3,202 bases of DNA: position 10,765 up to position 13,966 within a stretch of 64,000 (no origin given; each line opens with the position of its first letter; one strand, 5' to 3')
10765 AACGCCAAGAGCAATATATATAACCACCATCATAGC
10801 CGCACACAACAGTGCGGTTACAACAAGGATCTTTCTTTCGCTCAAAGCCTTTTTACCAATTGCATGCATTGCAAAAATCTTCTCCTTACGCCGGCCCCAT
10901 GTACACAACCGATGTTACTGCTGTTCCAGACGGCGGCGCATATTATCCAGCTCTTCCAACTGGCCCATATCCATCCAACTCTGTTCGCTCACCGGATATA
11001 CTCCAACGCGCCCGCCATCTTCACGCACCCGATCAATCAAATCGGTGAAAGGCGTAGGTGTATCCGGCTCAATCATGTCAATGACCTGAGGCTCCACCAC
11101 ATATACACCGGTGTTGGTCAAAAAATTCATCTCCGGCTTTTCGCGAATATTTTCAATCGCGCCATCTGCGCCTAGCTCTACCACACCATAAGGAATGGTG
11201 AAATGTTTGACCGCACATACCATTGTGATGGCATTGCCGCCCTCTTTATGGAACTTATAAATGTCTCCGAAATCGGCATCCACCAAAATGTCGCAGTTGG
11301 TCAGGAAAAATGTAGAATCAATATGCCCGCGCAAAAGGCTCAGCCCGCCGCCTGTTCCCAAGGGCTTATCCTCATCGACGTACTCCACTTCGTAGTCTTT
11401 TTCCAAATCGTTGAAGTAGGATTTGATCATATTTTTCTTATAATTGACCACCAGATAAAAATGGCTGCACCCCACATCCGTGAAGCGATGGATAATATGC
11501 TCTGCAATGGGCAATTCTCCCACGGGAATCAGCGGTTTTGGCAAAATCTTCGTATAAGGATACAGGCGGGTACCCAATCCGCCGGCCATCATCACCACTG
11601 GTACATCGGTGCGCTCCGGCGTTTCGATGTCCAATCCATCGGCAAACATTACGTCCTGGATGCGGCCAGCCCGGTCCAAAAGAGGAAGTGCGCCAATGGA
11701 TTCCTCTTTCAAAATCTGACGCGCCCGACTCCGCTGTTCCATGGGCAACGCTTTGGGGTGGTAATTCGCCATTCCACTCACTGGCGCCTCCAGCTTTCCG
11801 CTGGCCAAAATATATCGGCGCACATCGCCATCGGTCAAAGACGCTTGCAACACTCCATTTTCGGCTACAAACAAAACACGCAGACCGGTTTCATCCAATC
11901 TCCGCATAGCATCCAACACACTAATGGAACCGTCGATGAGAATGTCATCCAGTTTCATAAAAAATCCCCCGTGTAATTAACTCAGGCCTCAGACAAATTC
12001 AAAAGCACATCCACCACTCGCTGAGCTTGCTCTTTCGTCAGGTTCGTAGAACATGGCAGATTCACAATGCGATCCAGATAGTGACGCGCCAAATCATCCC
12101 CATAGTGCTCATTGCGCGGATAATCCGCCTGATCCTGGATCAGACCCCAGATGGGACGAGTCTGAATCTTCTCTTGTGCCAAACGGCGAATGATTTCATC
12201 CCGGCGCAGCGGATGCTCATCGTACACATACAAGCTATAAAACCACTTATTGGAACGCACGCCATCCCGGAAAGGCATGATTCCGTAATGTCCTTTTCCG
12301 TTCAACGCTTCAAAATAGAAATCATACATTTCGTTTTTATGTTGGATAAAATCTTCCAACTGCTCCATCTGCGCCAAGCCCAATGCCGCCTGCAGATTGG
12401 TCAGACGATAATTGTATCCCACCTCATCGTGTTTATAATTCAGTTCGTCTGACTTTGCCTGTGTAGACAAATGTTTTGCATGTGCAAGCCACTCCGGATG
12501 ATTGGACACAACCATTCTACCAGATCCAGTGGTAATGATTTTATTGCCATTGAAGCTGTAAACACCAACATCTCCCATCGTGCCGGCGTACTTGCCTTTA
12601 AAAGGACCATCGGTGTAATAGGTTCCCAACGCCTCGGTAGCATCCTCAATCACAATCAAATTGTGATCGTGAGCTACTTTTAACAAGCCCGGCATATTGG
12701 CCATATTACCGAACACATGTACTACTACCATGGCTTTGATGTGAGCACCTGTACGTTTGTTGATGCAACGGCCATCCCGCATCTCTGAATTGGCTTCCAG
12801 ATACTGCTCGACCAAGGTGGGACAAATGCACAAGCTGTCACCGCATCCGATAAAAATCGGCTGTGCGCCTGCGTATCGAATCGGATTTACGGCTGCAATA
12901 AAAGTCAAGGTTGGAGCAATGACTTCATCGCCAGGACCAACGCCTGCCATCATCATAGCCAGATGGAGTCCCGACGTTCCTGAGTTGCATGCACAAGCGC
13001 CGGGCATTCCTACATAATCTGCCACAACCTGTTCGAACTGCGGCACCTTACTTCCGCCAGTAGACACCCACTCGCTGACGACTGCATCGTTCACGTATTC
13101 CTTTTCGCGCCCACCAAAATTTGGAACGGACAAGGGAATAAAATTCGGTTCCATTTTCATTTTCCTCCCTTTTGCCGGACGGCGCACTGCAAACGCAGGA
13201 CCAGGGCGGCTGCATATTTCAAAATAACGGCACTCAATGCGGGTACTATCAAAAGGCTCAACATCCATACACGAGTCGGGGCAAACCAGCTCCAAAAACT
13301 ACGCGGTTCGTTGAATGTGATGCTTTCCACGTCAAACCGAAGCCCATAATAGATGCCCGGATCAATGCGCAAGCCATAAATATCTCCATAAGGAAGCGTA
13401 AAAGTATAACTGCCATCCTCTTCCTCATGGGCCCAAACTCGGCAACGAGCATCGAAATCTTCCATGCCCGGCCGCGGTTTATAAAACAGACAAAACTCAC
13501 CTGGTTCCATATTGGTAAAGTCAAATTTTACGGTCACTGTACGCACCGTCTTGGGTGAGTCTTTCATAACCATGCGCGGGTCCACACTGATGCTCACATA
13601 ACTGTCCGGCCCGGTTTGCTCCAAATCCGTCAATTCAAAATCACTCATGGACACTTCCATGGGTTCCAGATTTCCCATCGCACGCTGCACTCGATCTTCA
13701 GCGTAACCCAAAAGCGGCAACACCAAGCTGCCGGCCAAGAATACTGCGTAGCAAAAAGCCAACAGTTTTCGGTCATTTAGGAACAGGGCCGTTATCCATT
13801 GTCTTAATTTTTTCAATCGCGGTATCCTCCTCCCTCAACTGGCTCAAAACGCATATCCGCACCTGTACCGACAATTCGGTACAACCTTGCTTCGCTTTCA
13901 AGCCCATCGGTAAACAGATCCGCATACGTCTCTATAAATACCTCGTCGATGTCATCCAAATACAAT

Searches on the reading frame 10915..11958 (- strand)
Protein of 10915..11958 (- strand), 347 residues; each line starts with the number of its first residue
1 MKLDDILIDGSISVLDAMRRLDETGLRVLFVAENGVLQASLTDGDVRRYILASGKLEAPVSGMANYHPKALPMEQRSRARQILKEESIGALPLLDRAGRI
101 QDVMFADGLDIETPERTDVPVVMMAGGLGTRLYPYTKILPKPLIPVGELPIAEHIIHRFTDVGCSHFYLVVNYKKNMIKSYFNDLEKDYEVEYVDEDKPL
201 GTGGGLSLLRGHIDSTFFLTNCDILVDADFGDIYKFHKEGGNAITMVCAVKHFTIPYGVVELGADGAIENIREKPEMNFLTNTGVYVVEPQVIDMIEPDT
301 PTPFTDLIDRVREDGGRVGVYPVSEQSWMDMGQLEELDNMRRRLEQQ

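Call 3: search_protein_families(library=pfam, proteins=[window:10915-11958:-], max_evalue=0.01)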
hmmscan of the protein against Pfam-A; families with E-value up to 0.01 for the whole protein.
window:10915-11958:- (347 aa): 3 families
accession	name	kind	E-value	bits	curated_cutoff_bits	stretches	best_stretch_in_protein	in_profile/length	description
PF00483.29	NTP_transferase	-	3.7e-30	105.7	21.2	1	122-345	3-243/245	Nucleotidyl transferase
PF12804.13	NTP_transf_3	-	5.1e-09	36.9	27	1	122-228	2-101/160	MobA-like NTP transferase domain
PF00571.33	CBS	-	0.00017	22.3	24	0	6-51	10-56/57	CBS domain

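Call 6: search_protein_families(library=ncbifam, proteins=[window:10915-11958:-], max_evalue=0.01)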
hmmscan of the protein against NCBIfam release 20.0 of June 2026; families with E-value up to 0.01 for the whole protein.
window:10915-11958:- (347 aa): 37 families (the best 25 are shown)
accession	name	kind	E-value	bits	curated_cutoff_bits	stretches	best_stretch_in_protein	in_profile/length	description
TIGR03992.1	Arch_glmU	subfamily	4.5e-38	131.1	292.1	1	121-333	3-216/393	bifunctional sugar-1-phosphate nucleotidylyltransferase/acetyltransferase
NF052502.1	man1P_GTase_Rv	exception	2.6e-31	108.8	440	1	121-336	3-222/352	mannose-1-phosphate guanylyltransferase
TIGR02623.1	G1P_cyt_trans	equivalog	7.6e-26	91.1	300.25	2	121-184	3-66/255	glucose-1-phosphate cytidylyltransferase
NF041313.1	UDPGP_AglF_Halo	equivalog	1.6e-25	89.9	400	1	122-297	4-183/234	UTP--glucose-1-phosphate uridylyltransferase AglF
NF049965.1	GlMnHpPGnyltfHddC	equivalog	1.6e-22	80.2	300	1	122-301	4-180/221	D-glycero-D-manno-heptose 1-phosphate guanosyltransferase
NF045761.1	NAMPUrTaseMurU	equivalog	2.3e-20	73.4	250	1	122-341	4-224/226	N-acetylmuramate alpha-1-phosphate uridylyltransferase MurU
TIGR01208.1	rmlA_long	equivalog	5.9e-20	71.4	320.25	1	122-342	3-232/353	glucose-1-phosphate thymidylyltransferase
NF041173.1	Sug_nt_acttase_Thmprot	equivalog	2.3e-18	66.3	600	1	121-334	3-217/405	bifunctional sugar-1-phosphate nucleotidylyltransferase/acetyltransferase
NF045697.1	MurNAcPUrMurU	equivalog_domain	2.6e-13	49.9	370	1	123-343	2-227/229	N-acetylmuramate alpha-1-phosphate uridylyltransferase MurU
TIGR01099.1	galU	equivalog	4.5e-13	49.4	326.8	1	121-192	4-72/261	UTP--glucose-1-phosphate uridylyltransferase GalU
NF010932.0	PRK14352.1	equivalog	1.1e-11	44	611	1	116-293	4-188/488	bifunctional UDP-N-acetylglucosamine diphosphorylase/glucosamine-1-phosphate N-acetyltransferase GlmU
NF041135.1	IPPtranDIPPsyn_Thcocales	equivalog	5.1e-10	38.9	580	1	122-344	4-217/419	bifunctional L-myo-inositol-1-phosphate cytidylyltransferase/CDP-L-myo-inositol myo-inositolphosphotransferase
NF008581.0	PRK11543.1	equivalog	6.1e-10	38.6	481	1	10-102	214-308/321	arabinose-5-phosphate isomerase GutQ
NF010940.0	PRK14360.1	equivalog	8.1e-10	37.8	602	1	119-291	2-179/452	bifunctional UDP-N-acetylglucosamine diphosphorylase/glucosamine-1-phosphate N-acetyltransferase GlmU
TIGR01173.1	glmU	equivalog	1.6e-09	37.1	366.85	1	121-291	3-175/452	bifunctional UDP-N-acetylglucosamine diphosphorylase/glucosamine-1-phosphate N-acetyltransferase GlmU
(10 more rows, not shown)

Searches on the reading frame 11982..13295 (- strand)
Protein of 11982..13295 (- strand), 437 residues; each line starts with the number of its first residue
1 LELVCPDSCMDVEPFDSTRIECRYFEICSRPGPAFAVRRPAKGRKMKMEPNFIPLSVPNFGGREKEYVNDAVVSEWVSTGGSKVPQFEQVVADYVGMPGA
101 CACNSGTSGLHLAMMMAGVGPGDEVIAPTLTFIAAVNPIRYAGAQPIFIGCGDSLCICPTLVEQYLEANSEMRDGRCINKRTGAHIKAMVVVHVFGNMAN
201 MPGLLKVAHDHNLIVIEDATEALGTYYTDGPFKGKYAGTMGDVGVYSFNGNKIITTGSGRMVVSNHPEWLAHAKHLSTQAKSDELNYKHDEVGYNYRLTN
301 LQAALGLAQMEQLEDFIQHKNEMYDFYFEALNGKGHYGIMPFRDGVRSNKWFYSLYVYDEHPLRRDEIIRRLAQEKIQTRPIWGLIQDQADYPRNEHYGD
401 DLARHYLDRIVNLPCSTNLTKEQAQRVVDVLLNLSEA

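Call 3: search_protein_families(library=pfam, proteins=[window:11982-13295:-], max_evalue=0.01)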
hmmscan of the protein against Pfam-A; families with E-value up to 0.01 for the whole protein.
window:11982-13295:- (437 aa): 2 families
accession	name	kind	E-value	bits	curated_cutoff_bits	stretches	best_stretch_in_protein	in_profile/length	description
PF01041.23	DegT_DnrJ_EryC1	-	2.2e-90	303.9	19.8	1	62-431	5-359/360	DegT/DnrJ/EryC1/StrS aminotransferase family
PF00155.27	Aminotran_1_2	-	0.00081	19.1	19.7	1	84-152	44-121/361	Aminotransferase class I and II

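Call 6: search_protein_families(library=ncbifam, proteins=[window:11982-13295:-], max_evalue=0.01)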
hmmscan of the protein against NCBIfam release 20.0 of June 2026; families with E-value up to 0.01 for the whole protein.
window:11982-13295:- (437 aa): 7 families
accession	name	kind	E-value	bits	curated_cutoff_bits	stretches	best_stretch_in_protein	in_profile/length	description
TIGR04181.1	NHT_00031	hypoth_equivalog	1.3e-132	442.1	420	1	53-416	1-359/359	LegC family aminotransferase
TIGR03588.1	PseC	equivalog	8.2e-68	229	423.5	1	63-433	12-378/380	UDP-4-amino-4,6-dideoxy-N-acetyl-beta-L-altrosamine transaminase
NF008687.0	PRK11706.1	equivalog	2.4e-44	151.6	375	1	53-434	2-373/375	dTDP-4-amino-4,6-dideoxygalactose transaminase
NF008658.2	PRK11658.1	equivalog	8.6e-43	146.4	631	1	51-434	3-376/379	UDP-4-amino-4-deoxy-L-arabinose aminotransferase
NF011936.0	PRK15407.1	equivalog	6.4e-42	143.8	423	2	44-268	28-239/440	lipopolysaccharide biosynthesis protein RfbH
TIGR04427.1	PLP_DesI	equivalog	1.2e-39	136.6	650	1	62-431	30-379/390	dTDP-4-dehydro-6-deoxyglucose aminotransferase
TIGR02379.1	ECA_wecE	subfamily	1.6e-36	125.8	434.85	1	52-434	1-374/376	dTDP-4-amino-4,6-dideoxy-D-glucose transaminase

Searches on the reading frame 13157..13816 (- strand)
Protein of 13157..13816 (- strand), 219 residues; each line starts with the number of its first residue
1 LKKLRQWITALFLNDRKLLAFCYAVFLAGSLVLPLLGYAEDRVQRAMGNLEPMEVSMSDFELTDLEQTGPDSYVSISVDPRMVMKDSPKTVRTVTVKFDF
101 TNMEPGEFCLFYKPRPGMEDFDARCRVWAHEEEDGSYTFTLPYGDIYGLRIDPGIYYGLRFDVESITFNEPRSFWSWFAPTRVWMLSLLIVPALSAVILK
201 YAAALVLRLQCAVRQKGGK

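Call 3: search_protein_families(library=pfam, proteins=[window:13157-13816:-], max_evalue=0.01)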
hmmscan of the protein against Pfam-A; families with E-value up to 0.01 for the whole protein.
window:13157-13816:- (219 aa): 0 families

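Call 6: search_protein_families(library=ncbifam, proteins=[window:13157-13816:-], max_evalue=0.01)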
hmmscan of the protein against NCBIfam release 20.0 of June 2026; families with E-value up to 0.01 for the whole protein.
window:13157-13816:- (219 aa): 0 families

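Call 47: search_protein_families(library=pfam, proteins=[window:13157-13816:-], max_evalue=10)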
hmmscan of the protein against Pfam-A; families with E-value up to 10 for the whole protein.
window:13157-13816:- (219 aa): 0 families
